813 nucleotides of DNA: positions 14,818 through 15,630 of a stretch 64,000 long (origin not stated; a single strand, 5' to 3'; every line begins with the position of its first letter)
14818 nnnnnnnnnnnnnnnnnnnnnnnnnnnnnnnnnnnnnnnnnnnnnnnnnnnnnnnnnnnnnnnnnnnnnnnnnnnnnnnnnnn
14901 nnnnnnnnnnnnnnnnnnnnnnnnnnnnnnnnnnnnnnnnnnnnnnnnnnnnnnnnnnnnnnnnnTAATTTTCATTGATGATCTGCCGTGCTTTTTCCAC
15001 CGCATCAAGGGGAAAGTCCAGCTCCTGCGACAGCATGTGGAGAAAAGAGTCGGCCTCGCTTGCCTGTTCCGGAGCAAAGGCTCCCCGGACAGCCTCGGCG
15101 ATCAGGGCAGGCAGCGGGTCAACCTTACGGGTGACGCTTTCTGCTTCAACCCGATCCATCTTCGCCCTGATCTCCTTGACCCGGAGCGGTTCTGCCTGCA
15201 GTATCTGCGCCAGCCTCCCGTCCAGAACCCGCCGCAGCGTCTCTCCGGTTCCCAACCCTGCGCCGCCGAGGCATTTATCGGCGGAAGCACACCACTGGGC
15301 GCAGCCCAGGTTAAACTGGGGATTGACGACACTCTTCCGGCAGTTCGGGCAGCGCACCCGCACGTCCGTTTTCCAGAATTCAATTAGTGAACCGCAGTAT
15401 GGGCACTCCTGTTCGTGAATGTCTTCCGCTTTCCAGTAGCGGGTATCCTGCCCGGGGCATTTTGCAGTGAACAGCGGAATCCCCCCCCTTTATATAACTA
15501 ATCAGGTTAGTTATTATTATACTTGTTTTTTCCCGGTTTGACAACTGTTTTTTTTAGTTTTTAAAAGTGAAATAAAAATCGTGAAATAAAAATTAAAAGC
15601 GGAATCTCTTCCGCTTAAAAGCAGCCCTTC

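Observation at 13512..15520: Rrf2 operator palindrome over its own promoter; related half-site upstream of a Zn-ribbon/4Fe-4S operon whose first gene lacks a canonical start behind a G8 tract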

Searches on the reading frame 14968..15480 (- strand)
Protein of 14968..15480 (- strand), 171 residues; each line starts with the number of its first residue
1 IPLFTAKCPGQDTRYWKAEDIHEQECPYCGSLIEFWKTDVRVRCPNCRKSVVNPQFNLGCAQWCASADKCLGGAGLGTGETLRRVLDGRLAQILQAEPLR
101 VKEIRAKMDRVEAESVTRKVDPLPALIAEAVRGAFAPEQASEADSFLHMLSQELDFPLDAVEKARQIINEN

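Call 7: search_protein_families(library=pfam, proteins=[window:14968-15480:-], max_evalue=0.01)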
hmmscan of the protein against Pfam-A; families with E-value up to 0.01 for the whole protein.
seq(171 aa): 1 family
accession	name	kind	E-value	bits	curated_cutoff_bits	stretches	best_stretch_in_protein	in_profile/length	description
PF13248.11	Zn_ribbon_3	-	0.0036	17.2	27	0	23-33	2-12/26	zinc-ribbon domain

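Call 8: search_protein_families(library=ncbifam, proteins=[window:14968-15480:-], max_evalue=0.01)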
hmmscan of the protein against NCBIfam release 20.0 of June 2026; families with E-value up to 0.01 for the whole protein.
seq(171 aa): 2 families
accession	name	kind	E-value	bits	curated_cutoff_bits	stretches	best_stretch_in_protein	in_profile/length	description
NF011481.0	PRK14890.1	equivalog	0.0028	17.7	61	1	19-52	5-38/61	putative Zn-ribbon RNA-binding protein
TIGR00595.1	priA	equivalog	0.0053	15.4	230.35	1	22-113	224-313/509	replication restart helicase PriA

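Call 9: find_homologous_proteins(query=window:14968-15480:-)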
Query seq(171 aa) (171 aa): 30 proteins with E <= 0.001 among 122 candidates.
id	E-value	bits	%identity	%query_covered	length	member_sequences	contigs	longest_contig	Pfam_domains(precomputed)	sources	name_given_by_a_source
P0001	1.3e-79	284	99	77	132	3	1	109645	-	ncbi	-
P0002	3.5e-66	240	63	96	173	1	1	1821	-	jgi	jgi:DNA-directed RNA polymerase subunit RPC12/RpoP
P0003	2.1e-54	202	53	98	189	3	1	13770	-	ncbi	-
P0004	2.9e-54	201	56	97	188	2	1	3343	-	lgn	-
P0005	2.4e-53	198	51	98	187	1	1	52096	-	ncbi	ncbi:MAG: hypothetical protein AB1767_06920 [Bacillota bacterium]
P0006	3.0e-52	195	50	97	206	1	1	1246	-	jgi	jgi:hypothetical protein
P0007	3.0e-52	195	50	98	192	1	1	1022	-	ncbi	-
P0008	4.1e-52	194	50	98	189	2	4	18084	-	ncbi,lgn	-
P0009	2.2e-51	192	51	98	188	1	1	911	-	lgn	-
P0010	5.4e-51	191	48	98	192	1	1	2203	-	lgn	-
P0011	1.6e-50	189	50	99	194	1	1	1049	-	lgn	-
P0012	1.6e-50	189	50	95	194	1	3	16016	-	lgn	-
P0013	8.0e-50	187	50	92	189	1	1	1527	-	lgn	-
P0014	7.0e-48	181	50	92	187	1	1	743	-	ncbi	-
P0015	2.1e-47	179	47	98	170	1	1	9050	-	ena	-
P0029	2.6e-31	127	47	75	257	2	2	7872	PF27217.1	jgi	-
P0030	4.2e-29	120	66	41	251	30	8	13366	-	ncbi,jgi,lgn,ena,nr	ncbi:MAG TPA: hypothetical protein DCD97_03805 [Firmicutes bacterium]|jgi:hypothetical protein|nr:hy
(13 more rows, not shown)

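Call 12: find_related_loci(query=A1, collection=genome_contigs, flank=4000)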
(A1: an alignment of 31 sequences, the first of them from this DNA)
Query A1 (171 aa) in genome_contigs; peptide patterns used: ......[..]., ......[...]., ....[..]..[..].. (x = any residue, [..] = any of these).
472 stretches matched a pattern; 409 encode a relative of the query (tblastn E <= 1e-3); the best 80 are kept; 80 distinct loci.
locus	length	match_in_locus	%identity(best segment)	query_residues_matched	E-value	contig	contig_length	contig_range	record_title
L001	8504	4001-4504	51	3-169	9e-58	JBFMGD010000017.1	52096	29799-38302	MAG: Bacillota bacterium isolate MAG288 MAG288_17, whole genome shotgun sequence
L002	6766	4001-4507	50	3-170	1e-55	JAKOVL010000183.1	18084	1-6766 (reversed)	MAG: Bacillota bacterium isolate JPNG_maxbin.054 k201_429769, whole genome shotgun sequence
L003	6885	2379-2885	50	3-170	9e-54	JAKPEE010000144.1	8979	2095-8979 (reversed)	MAG: Bacillota bacterium isolate JPMR_maxbin.103 k141_597750, whole genome shotgun sequence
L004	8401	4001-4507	48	1-168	2e-46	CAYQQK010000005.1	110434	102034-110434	MAG TPA_asm: uncultured Syntrophomonadaceae bacterium isolate binchicken_co39_463 genome assembly, contig: NODE_297_leng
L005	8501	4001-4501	46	3-168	8e-47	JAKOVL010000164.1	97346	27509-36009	MAG: Bacillota bacterium isolate JPNG_maxbin.054 k201_73831, whole genome shotgun sequence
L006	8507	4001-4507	40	1-168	1e-44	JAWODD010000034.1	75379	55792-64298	MAG: Bacillota bacterium isolate BLK5-2.bin.114 k191_1832117, whole genome shotgun sequence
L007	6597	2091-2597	40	1-168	3e-44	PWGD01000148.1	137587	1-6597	MAG: Syntrophomonadaceae bacterium isolate T1Sed10_2 T1-Sed10-C20, whole genome shotgun sequence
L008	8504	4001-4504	39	3-169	2e-44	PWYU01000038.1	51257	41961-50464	MAG: Syntrophomonadaceae bacterium isolate T3Sed10_148R1 T3-Sed10-C572, whole genome shotgun sequence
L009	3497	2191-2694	39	3-169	7e-44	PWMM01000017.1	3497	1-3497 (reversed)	MAG: Syntrophomonadaceae bacterium isolate CSSed10_277R1 CS-Sed10-C104215, whole genome shotgun sequence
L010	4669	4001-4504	39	1-167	6e-44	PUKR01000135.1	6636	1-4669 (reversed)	MAG: Syntrophomonadaceae bacterium isolate B1Sed10_74m B1-Sed10-C18158, whole genome shotgun sequence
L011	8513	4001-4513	41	1-170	6e-43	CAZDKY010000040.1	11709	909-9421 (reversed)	MAG TPA_asm: uncultured Syntrophomonadaceae bacterium isolate SRP067234_co1_353 genome assembly, contig: k99_1121236, wh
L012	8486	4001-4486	43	1-161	1e-42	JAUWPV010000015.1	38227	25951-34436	MAG: Bacillota bacterium isolate CSMAG_2485 CSMAG_2485_k141_969633_length_38227_cov_29.8736, whole genome shotgun sequen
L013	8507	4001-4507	37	1-168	2e-42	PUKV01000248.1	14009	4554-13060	MAG: Syntrophomonadaceae bacterium isolate B1Sed10_67 B1-Sed10-C5416, whole genome shotgun sequence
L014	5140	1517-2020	37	3-169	1e-42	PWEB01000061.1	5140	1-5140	MAG: Syntrophomonadaceae bacterium isolate T1Sed10_93 T1-Sed10-C21512, whole genome shotgun sequence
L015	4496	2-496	42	7-170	6e-42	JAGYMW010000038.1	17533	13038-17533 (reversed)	MAG: Bacillota bacterium isolate M55B129 38, whole genome shotgun sequence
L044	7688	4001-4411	46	6-140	3e-34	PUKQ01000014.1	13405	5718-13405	MAG: Syntrophomonadaceae bacterium isolate B1Sed10_75 B1-Sed10-C5833, whole genome shotgun sequence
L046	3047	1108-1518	45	6-140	9e-34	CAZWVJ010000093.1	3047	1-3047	MAG TPA_asm: uncultured Syntrophomonadaceae bacterium isolate SRP201947_co1_104 genome assembly, contig: NODE_43590_leng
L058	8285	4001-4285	41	4-101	4e-27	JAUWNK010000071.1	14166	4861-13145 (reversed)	MAG: Desulfobacteraceae bacterium isolate CSMAG_2422 CSMAG_2422_k141_149054_length_14166_cov_16.9673, whole genome shotg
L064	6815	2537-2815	49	5-97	6e-26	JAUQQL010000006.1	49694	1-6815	MAG: Thermodesulfobacteriota bacterium isolate SRBZ-1.bins.32.201808 NODE_265_length_49694_cov_1.850566, whole genome sh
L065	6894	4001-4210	59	3-72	8e-26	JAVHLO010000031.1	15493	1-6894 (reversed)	MAG: Planctomycetota bacterium isolate Ess09-14 NODE_31_length_15493_cov_4.296152, whole genome shotgun sequence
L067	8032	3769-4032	49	4-91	2e-25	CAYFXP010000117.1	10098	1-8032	MAG TPA_asm: uncultured Syntrophobacterales bacterium isolate ERP108616_co1_46 genome assembly, contig: k119_580843, who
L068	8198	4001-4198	61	7-72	1e-25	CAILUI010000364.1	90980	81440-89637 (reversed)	MAG: uncultured Victivallales bacterium isolate Loclat_bin-09902 genome assembly, contig: bin-09902:364/466, whole genom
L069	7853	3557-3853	47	7-99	2e-25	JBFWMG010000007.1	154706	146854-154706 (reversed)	MAG: Desulfovibrionaceae bacterium isolate CA_2019_NHSR_84 NODE_267_length_154706_cov_9.484089_NHSR, whole genome shotgu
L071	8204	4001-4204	56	4-71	3e-25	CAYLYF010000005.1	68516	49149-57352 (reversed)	MAG TPA_asm: uncultured Thermodesulfobacteriota bacterium isolate binchicken_co47_113 genome assembly, contig: NODE_225_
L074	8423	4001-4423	40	7-142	8e-25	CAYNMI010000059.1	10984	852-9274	MAG TPA_asm: uncultured Desulfobacca sp. isolate binchicken_co151_70 genome assembly, contig: NODE_9133_length_10984_cov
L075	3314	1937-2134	61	7-72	7e-25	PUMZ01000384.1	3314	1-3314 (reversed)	MAG: Candidatus Brocadiaceae bacterium isolate B1Sed10_209R1 B1-Sed10-C49743, whole genome shotgun sequence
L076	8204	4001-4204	53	4-71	1e-24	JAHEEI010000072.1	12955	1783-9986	MAG: Proteobacteria bacterium isolate Ww263 NODE_8926_length_12955_cov_3.492987, whole genome shotgun sequence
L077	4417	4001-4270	48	6-95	1e-24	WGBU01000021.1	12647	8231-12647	MAG: Deltaproteobacteria bacterium isolate S144_36 k151_123956, whole genome shotgun sequence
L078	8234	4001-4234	55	3-80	1e-24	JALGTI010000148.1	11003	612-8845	MAG: Candidatus Zipacnadia bacterium isolate Meg22_1012_Bin_108 Meg22_1012_Bin_108_scaffold_36106, whole genome shotgun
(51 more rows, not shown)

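Call 16: find_encoding_contigs(protein=P0001, flank=3000, max_places=4)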
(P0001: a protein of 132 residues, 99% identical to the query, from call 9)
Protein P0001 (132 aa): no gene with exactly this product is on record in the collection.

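Call 17: find_encoding_contigs(protein=P0002, flank=3000, max_places=4)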
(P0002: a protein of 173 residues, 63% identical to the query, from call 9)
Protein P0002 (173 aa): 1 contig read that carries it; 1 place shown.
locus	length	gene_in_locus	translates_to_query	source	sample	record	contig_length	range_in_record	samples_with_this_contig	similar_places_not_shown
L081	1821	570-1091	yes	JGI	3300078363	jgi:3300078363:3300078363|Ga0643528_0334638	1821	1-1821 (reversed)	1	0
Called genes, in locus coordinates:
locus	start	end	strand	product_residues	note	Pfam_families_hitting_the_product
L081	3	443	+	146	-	PF00334:NDK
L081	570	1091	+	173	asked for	-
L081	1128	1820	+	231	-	?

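Call 19: list_cluster_members(proteins=[P0001])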
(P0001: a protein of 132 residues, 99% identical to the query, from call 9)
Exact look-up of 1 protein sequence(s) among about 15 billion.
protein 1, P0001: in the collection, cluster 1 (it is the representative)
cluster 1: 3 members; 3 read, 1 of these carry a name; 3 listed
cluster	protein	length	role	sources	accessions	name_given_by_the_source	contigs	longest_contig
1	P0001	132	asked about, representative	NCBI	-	-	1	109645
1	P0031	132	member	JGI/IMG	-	hypothetical protein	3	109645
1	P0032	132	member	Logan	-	-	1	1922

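Call 21: find_encoding_contigs(protein=P0032, flank=3000, max_places=4)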
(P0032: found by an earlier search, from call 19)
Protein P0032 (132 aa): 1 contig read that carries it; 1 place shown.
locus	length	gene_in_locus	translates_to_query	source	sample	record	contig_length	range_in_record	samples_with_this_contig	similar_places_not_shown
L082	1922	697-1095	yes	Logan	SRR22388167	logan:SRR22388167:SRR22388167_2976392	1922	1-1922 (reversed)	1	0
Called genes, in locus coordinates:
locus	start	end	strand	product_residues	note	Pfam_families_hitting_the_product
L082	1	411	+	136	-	?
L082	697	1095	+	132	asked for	-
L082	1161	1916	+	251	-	PF12837:Fer4_6 (weak), PF13237:Fer4_10, PF25160:LdpA_Fe-S-bd (faint), PF00037:Fer4 (faint), PF12838:Fer4_7 (weak), PF13187:Fer4_9 (faint), PF14697:Fer4_21 (weak), PF27217:AF_0155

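Call 22: find_encoding_contigs(protein=P0031, flank=3000, max_places=4)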
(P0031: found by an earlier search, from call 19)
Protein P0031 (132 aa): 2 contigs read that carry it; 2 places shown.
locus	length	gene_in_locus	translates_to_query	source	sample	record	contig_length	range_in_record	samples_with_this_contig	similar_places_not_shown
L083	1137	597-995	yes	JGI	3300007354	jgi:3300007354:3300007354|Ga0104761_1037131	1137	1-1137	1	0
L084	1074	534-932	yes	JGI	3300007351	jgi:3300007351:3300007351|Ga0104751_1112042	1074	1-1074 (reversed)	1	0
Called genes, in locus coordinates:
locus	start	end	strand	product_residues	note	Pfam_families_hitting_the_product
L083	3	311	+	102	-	?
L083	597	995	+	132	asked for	-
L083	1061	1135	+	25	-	?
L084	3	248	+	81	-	?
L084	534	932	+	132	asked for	-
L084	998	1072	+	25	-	?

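Call 32: find_encoding_contigs(protein=P0029, flank=6000, max_places=3)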
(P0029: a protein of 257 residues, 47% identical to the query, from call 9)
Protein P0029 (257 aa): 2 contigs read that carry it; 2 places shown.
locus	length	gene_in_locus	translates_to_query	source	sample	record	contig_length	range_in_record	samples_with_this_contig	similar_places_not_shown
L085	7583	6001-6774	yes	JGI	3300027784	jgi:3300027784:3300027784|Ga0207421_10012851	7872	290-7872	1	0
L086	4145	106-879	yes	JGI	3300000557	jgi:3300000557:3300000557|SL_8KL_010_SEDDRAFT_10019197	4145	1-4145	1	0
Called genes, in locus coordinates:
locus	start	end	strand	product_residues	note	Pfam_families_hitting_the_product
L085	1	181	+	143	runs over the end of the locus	PF00582:Usp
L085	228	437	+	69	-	-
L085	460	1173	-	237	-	PF04909:Amidohydro_2 (weak)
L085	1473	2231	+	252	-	PF01976:DUF116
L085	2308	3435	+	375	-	PF13484:Fer4_16, PF13646:HEAT_2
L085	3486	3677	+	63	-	PF20095:DUF6485 (weak)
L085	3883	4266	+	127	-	PF02675:AdoMet_dc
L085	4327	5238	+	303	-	PF17284:Spermine_synt_N, PF01564:Spermine_synth, PF13649:Methyltransf_25 (weak)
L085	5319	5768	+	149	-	PF00334:NDK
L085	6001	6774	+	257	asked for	PF27217:AF_0155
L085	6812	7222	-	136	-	PF02082:Rrf2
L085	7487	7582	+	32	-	?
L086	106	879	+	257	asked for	PF27217:AF_0155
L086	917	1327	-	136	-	PF02082:Rrf2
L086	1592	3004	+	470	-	-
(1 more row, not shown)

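Call 33: find_encoding_contigs(protein=P0030, flank=6000, max_places=4)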
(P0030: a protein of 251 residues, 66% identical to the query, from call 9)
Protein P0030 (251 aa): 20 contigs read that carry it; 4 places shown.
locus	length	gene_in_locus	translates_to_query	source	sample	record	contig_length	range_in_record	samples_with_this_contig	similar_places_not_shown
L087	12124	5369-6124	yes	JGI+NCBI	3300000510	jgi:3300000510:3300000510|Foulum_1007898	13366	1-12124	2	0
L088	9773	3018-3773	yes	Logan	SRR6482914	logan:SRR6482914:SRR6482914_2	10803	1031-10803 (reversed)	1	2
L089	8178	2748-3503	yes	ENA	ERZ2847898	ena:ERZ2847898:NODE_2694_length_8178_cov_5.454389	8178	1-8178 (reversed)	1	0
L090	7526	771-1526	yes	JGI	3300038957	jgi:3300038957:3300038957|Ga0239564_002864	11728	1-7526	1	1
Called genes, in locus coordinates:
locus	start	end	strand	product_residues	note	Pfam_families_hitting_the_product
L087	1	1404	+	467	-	?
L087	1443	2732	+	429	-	PF00275:EPSP_synthase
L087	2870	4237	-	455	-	PF01208:URO-D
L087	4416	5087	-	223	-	PF00753:Lactamase_B, PF13483:Lactamase_B_3, PF12706:Lactamase_B_2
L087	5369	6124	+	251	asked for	-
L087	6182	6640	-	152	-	PF02082:Rrf2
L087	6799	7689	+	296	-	PF00004:AAA, PF07724:AAA_2 (weak), PF07726:AAA_3 (faint), PF07728:AAA_5, PF13401:AAA_22 (weak)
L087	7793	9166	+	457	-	PF05762:VWA_CoxE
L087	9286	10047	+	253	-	PF01656:CbiA, PF10609:ParA (faint), PF13614:AAA_31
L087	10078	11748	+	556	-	PF00753:Lactamase_B, PF23023:Anti-Pycsar_Apyc1 (faint), PF16661:Lactamase_B_6 (weak), PF10996:Beta-Casp, PF07521:RMMBL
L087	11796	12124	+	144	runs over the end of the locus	PF22817:ApeP-like (weak), PF07977:FabA, PF22818:ApeI-like, PF01575:MaoC_dehydratas (weak)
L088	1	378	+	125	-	?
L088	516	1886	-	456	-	PF01208:URO-D (weak)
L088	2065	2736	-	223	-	PF00753:Lactamase_B, PF13483:Lactamase_B_3, PF12706:Lactamase_B_2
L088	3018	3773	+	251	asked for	-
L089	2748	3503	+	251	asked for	-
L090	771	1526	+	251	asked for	-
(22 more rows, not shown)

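Call 35: search_solved_structures(query=A1, max_evalue=1)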
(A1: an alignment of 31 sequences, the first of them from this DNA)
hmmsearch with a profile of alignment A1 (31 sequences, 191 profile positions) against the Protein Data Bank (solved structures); distinct sequences matched with E-value up to 1: 12.
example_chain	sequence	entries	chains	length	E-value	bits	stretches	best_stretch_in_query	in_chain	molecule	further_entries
9dcy_A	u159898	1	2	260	0.0046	20.6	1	72-172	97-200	Designed allosteric facilitated dissociation switch AS1 H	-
9dcz_A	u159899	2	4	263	0.0048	20.5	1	72-172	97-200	Designed allosteric facilitated dissociation switch AS1 H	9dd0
9dcx_A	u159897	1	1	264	0.005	20.4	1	72-171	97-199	Designed allosteric facilitated dissociation switch AS1 H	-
9dd1_A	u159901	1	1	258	0.0053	20.4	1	72-171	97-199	Designed allosteric facilitated dissociation switch AS1 T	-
7bqq_A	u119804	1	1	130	0.02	18.5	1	70-178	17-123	Gogy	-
21gi_A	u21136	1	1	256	0.041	17.5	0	104-172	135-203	A designed protein Three-twist Knot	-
9olq_A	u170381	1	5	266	0.091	16.3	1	72-170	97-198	Designed allosteric facilitated dissociation switch AS1 H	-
4qiw_P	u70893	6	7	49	0.18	15.4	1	23-50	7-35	DNA-directed RNA polymerase subunit P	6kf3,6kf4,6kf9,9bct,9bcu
3mq7_A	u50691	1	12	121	0.48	14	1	71-157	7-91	Bone marrow stromal antigen 2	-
3mlg_A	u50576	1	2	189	0.64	13.6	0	104-171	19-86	2X chimera of Helicobacter pylori protein HP0242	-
7qh7_p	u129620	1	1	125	0.82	13.2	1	34-120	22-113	Peptidyl-tRNA hydrolase ICT1, mitochondrial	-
6wrv_D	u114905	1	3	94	0.92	13.1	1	94-153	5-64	Computationally designed protein 3DS18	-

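Call 37: predict_structure(alignment_id=A1)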
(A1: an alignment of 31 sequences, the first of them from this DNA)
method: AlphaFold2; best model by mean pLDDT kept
length: 171 residues; sequences in the alignment: 31
mean_pLDDT: 79.8   pTM: 0.55
mean pLDDT of the five models: 79.8, 77.9, 77.4, 77.2, 76.6
residues with pLDDT >= 90: 67; 70-90: 65; 50-70: 27; < 50: 12
segments of 3 or more residues with pLDDT < 50: 1-4, 73-79
pLDDT, mean of each block of 10 residues (from residue 1): 50 72 88 84 86 69 53 45 86 92 94 84 92 92 94 86 92 65
secondary structure, 60 per line:
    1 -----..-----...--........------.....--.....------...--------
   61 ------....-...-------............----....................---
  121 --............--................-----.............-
elements in order: E21-25 E32-36 E39-43 E50-52 H67-70 H82-93 H98-117 H123-134 H137-152 H158-170
